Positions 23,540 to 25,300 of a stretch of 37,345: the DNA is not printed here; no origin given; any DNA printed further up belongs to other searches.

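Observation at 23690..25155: selO start codon abuts the stop of the giant AAA+ gene with no intergenic base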

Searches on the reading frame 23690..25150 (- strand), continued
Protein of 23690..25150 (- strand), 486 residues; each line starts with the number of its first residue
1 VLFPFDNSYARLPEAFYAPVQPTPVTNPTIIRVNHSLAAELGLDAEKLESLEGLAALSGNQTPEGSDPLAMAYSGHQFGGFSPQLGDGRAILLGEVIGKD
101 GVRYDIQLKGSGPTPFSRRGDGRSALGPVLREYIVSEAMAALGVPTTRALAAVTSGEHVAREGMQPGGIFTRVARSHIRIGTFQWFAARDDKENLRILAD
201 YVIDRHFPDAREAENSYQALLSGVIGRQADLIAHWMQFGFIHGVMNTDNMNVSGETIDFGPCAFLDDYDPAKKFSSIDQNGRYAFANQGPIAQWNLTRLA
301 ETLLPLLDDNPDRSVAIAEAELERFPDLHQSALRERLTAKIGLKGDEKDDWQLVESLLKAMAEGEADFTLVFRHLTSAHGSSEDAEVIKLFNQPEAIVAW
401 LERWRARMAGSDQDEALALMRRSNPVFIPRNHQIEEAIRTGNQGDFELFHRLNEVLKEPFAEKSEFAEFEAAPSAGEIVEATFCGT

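Call 49: search_protein_families(library=padloc, proteins=[window:23690-25150:-], max_evalue=0.001)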
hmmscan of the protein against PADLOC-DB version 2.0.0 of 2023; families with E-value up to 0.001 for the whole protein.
window:23690-25150:- (486 aa): 0 families

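Call 70: find_encoding_contigs(protein=P0123, flank=3000, max_places=2)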
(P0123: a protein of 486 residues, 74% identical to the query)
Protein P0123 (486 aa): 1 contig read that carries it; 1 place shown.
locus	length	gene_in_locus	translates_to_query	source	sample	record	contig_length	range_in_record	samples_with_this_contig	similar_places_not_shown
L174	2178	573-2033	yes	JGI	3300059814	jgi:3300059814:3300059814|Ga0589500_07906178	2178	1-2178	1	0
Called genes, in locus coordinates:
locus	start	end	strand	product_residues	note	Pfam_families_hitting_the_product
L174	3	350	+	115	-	?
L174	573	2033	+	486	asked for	PF02696:SelO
